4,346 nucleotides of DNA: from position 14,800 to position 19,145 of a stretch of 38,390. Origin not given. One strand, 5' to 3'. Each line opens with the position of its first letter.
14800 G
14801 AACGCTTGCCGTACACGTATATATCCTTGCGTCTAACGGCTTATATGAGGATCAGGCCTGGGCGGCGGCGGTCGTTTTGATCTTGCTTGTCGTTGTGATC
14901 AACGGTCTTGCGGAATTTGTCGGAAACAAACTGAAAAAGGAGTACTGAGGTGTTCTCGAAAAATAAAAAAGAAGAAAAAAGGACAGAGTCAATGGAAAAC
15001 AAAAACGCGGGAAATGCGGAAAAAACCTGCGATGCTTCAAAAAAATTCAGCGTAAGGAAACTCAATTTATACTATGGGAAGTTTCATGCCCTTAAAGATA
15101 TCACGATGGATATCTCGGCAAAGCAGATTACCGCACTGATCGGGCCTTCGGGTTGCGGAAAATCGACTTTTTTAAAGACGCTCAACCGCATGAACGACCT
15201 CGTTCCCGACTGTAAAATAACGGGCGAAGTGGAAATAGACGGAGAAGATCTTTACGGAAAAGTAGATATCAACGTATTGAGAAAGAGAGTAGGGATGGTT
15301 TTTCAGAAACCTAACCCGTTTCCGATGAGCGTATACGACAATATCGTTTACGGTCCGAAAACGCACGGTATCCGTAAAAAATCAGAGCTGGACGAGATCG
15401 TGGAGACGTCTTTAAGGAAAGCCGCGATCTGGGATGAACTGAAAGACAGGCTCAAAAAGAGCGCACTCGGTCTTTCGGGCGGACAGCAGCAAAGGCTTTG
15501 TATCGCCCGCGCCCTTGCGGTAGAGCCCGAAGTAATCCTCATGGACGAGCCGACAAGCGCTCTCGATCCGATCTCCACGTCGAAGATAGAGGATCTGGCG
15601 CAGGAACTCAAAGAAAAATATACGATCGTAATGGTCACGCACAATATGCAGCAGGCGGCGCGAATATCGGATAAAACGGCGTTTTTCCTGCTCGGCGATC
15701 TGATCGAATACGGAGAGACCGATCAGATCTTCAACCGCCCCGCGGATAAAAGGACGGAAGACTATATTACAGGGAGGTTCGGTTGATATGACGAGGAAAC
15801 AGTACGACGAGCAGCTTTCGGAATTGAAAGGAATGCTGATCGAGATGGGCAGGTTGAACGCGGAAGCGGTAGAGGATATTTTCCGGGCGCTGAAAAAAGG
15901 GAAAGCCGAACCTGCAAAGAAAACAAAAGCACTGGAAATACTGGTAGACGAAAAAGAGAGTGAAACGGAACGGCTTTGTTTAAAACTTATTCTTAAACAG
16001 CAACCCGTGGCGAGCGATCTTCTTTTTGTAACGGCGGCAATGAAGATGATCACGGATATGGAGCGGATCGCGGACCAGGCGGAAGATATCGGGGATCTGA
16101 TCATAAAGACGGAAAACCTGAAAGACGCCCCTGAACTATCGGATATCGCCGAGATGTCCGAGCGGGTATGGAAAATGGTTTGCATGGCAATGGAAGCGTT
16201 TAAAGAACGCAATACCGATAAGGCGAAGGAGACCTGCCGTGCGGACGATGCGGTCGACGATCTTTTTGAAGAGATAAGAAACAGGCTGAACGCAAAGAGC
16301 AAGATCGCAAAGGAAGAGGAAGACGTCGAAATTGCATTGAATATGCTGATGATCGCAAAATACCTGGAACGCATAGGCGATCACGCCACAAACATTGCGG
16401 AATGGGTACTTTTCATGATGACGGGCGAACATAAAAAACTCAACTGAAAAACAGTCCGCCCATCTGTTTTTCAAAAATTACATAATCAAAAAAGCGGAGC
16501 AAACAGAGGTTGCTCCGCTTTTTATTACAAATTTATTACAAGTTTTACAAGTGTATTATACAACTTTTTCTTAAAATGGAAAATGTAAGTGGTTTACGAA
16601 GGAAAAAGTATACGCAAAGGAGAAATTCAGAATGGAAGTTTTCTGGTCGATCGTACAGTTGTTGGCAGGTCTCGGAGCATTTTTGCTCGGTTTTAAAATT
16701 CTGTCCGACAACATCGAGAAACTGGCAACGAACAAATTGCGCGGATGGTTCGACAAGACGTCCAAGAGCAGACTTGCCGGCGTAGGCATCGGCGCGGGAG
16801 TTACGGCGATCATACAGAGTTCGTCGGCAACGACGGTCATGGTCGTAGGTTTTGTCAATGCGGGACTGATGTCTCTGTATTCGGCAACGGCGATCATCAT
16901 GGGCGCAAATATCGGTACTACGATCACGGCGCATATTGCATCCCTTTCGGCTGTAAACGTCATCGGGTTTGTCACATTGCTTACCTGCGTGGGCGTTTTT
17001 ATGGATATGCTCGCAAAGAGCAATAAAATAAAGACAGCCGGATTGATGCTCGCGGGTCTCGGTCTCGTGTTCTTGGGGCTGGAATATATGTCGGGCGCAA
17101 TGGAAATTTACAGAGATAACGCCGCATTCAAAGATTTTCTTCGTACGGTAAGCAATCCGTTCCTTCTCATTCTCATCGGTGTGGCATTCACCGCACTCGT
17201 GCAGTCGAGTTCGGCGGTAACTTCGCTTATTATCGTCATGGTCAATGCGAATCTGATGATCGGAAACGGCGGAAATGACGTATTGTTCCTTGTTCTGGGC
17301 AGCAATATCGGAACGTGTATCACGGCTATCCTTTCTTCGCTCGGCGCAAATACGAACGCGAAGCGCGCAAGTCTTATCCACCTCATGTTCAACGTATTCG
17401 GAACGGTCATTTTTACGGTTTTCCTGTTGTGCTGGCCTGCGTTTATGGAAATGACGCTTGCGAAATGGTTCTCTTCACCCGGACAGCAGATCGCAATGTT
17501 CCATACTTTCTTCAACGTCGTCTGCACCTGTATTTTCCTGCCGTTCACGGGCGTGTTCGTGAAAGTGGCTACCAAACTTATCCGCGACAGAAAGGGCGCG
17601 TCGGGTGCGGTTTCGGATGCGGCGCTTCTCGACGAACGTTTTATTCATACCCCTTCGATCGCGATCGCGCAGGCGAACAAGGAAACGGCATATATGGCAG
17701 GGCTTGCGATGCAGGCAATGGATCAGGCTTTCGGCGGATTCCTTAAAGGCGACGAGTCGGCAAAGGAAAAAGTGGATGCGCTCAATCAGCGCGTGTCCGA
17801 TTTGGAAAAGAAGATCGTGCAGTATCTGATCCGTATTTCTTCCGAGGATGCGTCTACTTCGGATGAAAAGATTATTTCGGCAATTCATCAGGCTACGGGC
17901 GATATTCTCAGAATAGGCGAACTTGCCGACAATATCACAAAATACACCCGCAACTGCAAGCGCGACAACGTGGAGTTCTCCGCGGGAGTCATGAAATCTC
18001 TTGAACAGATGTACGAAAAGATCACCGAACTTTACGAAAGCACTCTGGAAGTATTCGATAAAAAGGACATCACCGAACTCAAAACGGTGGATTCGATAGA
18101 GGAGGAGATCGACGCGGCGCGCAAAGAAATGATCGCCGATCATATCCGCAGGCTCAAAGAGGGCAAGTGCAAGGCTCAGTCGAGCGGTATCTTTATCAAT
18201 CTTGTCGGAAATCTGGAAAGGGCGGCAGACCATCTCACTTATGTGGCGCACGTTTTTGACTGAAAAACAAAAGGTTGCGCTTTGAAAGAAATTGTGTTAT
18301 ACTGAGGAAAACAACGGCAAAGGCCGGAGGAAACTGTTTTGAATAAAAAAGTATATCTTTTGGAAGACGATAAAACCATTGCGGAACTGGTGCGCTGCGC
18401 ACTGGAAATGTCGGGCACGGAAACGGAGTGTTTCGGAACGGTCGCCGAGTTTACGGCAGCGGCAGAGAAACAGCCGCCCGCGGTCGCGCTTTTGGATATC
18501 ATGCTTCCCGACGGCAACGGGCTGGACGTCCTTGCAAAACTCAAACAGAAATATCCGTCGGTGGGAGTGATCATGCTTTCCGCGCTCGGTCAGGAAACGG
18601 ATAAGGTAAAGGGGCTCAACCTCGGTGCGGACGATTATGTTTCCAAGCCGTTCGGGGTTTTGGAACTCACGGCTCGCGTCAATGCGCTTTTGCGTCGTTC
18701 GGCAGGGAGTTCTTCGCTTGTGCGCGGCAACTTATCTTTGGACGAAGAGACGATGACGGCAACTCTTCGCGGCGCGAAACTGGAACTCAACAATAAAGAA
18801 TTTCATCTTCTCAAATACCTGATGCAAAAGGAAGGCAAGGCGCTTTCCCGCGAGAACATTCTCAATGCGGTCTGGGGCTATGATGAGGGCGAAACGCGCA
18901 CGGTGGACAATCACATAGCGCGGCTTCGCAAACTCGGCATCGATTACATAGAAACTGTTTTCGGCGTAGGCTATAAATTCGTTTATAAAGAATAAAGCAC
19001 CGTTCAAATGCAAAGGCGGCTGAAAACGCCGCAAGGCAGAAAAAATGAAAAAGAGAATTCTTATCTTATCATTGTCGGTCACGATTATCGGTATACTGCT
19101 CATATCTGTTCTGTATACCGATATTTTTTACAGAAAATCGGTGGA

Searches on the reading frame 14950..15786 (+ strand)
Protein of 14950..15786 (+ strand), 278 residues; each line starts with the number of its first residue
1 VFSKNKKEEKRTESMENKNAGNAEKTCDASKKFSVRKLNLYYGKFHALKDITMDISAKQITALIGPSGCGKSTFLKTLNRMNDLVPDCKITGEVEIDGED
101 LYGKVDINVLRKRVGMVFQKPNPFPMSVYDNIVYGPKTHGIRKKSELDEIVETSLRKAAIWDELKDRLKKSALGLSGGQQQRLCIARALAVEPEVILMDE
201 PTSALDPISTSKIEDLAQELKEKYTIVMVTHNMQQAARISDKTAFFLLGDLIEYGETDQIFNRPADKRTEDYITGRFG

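Call 31: search_protein_families(library=pfam, proteins=[window:14950-15786:+])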
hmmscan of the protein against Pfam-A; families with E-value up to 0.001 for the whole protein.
window:14950-15786:+ (278 aa): 10 families
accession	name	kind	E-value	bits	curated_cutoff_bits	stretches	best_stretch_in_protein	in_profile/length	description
PF00005.33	ABC_tran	-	2e-33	116.3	25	1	48-203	1-137/137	ABC transporter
PF13304.12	AAA_21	-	1e-11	45.9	27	2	146-233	209-300/304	AAA domain, putative AbiEii toxin, Type IV TA system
PF02463.25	SMC_N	-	9.2e-08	32.2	40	1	44-239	9-205/220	RecF/RecN/SMC N terminal domain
PF03193.22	RsgA_GTPase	-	5.2e-05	23.6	30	1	24-81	73-129/174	RsgA GTPase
PF13175.12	AAA_15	-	6.6e-05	23.1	32.1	1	45-104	11-68/374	AAA ATPase domain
PF13401.12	AAA_22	-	0.0001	23.1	27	1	57-90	4-37/130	AAA domain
PF13555.12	AAA_29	-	0.00011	22.3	27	1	43-75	10-39/61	P-loop containing region of AAA domain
PF20703.3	nSTAND1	-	0.00013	22.2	27.1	1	32-76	7-51/379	Novel STAND NTPase 1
PF03215.21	Rad17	-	0.00039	20.8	23.8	1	48-80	35-67/186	Rad17 P-loop domain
PF25201.1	nSTAND6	-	0.00098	19.6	27.7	0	42-105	2-67/148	Novel STAND NTPase 6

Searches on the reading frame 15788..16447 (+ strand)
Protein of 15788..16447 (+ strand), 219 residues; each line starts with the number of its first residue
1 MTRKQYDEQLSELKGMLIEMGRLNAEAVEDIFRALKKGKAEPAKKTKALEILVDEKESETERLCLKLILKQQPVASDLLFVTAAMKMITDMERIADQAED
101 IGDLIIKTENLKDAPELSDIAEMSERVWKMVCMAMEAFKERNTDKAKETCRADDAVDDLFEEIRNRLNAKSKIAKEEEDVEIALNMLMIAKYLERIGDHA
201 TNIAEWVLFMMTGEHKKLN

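Call 31: search_protein_families(library=pfam, proteins=[window:15788-16447:+])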
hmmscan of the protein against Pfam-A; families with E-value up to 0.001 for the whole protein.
window:15788-16447:+ (219 aa): 1 family
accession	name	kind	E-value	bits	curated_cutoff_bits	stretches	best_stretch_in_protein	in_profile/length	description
PF01895.24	PhoU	-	8.5e-43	145.1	23.5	2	120-207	1-89/89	PhoU domain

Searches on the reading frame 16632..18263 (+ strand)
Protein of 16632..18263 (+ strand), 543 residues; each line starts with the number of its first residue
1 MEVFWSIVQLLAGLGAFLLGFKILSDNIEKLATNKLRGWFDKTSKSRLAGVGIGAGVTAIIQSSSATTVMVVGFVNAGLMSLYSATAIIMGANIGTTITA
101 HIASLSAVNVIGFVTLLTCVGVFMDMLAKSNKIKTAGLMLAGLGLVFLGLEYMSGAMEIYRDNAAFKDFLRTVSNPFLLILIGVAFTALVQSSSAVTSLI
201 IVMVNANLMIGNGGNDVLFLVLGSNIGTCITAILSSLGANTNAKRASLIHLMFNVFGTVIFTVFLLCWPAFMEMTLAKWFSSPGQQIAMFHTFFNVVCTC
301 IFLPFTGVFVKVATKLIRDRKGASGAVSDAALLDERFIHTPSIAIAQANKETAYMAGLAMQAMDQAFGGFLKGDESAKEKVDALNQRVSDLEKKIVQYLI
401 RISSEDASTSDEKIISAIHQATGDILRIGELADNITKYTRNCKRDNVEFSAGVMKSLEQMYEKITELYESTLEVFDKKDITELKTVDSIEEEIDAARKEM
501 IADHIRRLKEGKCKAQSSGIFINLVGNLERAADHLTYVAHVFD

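Call 31: search_protein_families(library=pfam, proteins=[window:16632-18263:+])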
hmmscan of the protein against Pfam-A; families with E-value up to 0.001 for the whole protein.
window:16632-18263:+ (543 aa): 2 families
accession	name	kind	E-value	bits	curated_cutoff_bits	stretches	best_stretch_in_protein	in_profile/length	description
PF02690.20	Na_Pi_cotrans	-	2.1e-53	180.5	29.1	2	17-154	2-136/137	Na+/Pi-cotransporter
PF01895.24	PhoU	-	5.8e-18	65.5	23.5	2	457-540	1-87/89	PhoU domain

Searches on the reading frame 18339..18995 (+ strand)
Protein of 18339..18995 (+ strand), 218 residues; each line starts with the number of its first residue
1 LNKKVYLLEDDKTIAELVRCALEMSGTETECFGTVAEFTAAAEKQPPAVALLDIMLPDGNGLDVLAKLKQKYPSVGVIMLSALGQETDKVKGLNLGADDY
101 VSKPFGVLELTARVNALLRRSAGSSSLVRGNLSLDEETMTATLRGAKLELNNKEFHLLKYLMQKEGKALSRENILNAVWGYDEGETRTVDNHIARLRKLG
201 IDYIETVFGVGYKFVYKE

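Call 32: search_protein_families(library=pfam, proteins=[window:18339-18995:+])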
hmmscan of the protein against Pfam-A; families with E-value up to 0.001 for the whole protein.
window:18339-18995:+ (218 aa): 2 families
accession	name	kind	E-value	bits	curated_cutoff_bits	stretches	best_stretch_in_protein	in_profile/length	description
PF00072.30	Response_reg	-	6.9e-23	81.4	30.2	1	5-114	1-110/111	Response regulator receiver domain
PF00486.34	Trans_reg_C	-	9.3e-22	77.3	26.2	1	146-214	2-77/77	Transcriptional regulatory protein, C terminal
